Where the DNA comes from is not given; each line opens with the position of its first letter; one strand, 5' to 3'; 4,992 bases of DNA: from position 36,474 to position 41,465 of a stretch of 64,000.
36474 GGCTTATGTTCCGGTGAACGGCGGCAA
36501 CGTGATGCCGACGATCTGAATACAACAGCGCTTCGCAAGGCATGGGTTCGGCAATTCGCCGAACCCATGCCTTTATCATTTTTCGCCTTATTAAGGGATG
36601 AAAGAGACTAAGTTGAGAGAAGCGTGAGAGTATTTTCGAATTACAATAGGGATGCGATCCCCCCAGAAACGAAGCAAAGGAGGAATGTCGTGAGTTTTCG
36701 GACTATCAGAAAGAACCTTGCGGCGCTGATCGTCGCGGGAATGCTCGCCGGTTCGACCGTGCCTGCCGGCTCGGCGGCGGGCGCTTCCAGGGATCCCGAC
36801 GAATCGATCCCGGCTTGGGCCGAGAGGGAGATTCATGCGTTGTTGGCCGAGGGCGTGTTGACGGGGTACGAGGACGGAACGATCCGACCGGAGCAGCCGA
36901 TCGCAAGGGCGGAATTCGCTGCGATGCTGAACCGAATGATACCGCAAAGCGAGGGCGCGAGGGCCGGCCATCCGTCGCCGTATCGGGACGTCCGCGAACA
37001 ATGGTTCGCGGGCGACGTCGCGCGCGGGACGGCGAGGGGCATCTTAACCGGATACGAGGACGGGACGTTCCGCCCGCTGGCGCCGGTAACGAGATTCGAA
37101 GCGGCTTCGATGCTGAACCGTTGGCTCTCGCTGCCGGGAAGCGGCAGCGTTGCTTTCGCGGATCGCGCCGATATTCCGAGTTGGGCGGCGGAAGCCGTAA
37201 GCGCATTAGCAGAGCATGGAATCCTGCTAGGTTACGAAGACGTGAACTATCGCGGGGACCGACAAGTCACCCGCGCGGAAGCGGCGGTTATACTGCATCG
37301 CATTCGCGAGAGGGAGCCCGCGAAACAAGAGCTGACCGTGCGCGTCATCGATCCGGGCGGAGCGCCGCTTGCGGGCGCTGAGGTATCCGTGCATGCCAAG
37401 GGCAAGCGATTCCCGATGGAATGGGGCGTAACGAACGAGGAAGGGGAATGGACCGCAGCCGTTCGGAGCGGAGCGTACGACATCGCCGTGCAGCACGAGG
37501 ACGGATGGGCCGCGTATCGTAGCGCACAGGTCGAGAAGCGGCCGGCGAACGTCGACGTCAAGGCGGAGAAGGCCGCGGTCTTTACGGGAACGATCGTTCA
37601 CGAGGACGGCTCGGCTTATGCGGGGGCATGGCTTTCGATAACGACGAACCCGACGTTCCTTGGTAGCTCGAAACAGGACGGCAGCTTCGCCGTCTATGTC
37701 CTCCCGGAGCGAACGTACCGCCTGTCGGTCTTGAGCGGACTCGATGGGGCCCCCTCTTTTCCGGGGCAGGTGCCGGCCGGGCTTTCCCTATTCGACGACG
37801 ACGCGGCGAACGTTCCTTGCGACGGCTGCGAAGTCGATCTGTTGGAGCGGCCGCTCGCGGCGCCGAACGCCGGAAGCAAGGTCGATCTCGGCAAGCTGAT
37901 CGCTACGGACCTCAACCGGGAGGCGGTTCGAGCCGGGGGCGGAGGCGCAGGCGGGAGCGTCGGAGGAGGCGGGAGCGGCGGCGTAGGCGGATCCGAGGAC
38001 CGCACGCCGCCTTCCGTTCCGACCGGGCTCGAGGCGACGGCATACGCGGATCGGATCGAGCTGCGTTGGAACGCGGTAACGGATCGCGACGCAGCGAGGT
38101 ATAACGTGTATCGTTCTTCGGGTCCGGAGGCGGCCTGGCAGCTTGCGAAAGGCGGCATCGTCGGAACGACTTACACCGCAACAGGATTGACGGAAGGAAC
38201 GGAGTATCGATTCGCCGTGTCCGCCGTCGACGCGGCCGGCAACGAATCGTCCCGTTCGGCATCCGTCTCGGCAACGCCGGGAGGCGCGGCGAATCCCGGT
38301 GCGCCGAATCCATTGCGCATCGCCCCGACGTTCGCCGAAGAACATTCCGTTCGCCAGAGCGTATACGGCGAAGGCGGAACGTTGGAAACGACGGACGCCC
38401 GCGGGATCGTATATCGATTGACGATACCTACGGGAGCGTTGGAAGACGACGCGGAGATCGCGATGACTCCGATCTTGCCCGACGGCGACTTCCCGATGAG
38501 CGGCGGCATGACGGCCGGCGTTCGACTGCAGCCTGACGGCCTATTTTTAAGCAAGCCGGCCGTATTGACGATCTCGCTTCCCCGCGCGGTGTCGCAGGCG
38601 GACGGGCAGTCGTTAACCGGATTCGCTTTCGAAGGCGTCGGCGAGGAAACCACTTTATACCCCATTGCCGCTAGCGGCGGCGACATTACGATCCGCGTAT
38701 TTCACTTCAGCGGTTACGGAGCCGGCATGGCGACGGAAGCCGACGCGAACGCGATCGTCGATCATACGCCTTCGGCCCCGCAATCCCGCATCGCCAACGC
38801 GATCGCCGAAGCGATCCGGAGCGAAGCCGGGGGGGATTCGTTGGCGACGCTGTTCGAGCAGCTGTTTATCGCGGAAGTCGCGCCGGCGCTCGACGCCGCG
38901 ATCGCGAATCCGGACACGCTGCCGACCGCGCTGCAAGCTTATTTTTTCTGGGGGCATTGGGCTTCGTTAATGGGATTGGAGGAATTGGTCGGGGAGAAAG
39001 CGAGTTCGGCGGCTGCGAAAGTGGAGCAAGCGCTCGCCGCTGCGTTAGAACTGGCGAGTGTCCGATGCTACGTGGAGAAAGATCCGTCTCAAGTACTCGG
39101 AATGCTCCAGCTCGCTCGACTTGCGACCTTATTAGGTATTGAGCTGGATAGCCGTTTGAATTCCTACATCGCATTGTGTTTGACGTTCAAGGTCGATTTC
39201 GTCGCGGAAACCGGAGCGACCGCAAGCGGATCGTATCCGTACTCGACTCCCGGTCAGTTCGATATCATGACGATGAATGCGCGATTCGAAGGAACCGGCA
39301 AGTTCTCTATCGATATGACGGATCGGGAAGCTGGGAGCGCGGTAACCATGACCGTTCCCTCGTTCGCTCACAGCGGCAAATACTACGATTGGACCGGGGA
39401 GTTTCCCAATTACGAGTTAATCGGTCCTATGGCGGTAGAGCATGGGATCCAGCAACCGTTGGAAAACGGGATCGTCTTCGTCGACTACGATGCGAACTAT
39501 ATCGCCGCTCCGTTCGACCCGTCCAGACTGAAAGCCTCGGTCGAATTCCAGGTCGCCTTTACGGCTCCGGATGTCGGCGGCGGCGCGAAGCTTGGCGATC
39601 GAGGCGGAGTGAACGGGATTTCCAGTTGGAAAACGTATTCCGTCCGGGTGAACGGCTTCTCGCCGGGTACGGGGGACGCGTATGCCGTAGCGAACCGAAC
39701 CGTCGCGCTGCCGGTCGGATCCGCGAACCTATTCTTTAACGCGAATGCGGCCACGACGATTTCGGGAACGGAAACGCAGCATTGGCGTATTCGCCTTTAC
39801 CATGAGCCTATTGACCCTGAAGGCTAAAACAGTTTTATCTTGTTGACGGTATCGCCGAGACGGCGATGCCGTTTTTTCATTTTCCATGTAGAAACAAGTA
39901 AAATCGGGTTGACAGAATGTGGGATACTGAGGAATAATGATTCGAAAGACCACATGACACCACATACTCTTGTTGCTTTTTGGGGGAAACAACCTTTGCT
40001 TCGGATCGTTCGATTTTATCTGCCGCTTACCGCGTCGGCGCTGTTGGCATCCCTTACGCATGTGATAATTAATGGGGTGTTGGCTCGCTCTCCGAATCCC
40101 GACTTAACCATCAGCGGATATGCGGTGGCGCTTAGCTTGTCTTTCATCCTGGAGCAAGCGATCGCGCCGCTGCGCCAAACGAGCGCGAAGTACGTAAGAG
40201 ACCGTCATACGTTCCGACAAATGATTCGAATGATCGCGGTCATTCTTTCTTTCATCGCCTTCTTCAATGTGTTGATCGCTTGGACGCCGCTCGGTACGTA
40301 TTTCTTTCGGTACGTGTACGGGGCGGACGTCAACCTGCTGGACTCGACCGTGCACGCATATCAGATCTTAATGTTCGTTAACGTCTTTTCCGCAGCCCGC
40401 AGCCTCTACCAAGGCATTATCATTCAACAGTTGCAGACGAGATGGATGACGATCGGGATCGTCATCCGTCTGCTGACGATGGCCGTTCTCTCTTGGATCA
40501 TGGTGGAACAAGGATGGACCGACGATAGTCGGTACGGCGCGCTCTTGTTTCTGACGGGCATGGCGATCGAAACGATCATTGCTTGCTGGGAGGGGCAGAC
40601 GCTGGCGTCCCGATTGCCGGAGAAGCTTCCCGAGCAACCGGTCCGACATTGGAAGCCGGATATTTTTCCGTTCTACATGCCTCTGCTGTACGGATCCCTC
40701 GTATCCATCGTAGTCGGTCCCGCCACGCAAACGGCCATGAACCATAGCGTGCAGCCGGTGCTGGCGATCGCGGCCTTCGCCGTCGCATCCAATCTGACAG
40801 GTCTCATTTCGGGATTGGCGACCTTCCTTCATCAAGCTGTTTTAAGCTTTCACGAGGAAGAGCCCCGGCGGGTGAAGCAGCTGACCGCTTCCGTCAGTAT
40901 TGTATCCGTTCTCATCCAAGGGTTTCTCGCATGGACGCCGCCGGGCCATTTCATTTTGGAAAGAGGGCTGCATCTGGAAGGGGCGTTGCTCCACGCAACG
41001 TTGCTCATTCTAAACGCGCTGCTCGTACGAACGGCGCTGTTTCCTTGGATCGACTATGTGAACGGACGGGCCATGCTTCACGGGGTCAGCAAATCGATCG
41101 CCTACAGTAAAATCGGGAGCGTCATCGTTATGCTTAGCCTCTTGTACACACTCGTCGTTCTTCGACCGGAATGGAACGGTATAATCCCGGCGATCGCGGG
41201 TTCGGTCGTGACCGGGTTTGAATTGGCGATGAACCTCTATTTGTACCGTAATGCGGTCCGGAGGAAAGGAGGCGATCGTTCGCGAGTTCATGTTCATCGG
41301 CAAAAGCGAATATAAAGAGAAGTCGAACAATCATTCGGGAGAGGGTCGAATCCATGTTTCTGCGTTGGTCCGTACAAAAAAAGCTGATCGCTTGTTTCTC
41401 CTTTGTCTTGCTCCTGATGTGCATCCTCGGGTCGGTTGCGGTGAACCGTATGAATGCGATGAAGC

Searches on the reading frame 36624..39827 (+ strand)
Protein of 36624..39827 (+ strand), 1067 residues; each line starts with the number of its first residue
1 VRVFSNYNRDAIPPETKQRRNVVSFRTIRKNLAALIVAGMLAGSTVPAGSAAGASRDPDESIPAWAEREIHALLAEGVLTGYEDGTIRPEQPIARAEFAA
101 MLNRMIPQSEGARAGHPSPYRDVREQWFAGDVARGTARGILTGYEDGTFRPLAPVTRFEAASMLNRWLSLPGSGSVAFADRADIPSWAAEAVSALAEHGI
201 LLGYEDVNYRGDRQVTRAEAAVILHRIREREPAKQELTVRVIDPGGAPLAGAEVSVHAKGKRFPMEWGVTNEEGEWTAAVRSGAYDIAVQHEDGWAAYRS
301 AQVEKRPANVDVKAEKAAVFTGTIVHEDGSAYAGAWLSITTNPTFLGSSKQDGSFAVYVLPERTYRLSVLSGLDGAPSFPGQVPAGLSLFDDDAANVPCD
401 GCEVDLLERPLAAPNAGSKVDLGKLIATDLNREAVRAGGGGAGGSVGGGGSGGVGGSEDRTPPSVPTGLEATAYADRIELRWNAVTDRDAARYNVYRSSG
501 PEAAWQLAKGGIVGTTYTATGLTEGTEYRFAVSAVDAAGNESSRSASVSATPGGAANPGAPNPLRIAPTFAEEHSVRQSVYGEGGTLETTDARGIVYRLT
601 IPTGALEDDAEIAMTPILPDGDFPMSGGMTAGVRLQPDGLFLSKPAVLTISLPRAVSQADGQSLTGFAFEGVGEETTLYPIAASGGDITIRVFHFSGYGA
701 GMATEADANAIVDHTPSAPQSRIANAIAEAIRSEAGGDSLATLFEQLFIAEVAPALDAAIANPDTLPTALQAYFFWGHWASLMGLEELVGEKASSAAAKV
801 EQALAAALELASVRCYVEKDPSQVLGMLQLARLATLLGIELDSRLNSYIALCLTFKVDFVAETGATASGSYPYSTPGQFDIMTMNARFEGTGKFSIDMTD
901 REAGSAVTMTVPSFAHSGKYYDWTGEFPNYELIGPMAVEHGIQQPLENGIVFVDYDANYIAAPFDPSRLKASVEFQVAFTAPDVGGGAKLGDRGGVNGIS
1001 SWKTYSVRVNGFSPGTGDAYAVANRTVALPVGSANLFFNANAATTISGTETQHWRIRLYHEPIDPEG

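Call 62: search_protein_families(library=pfam, proteins=[window:36624-39827:+], max_evalue=0.001)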
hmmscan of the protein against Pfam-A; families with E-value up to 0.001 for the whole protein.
window:36624-39827:+ (1067 aa): 5 families
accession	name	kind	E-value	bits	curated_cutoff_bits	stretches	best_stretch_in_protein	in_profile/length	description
PF00395.25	SLH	-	2.9e-35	120.4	20.8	3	178-221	2-44/44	S-layer homology domain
PF13620.12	CarboxypepD_reg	-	7.7e-12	45.8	32.3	1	237-312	2-79/82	Carboxypeptidase regulatory-like domain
PF00041.27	fn3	-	3.9e-07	30.6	25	1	465-549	2-82/84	Fibronectin type III domain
PF02369.22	Big_1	-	4.1e-05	24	34.9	1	234-283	18-69/93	Bacterial Ig-like domain (group 1)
PF17963.7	Big_9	-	0.001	20.4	23.6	0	864-909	41-86/89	Bacterial Ig domain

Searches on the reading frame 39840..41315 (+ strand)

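Call 62: search_protein_families(library=pfam, proteins=[window:39840-41315:+], max_evalue=0.001)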
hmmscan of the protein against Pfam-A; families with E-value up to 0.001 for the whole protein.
window:39840-41315:+ (491 aa): 1 family
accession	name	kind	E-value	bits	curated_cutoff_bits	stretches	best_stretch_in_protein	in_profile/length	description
PF07260.16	ANKH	-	0.00029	20.7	22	0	49-197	6-155/344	Progressive ankylosis protein (ANKH)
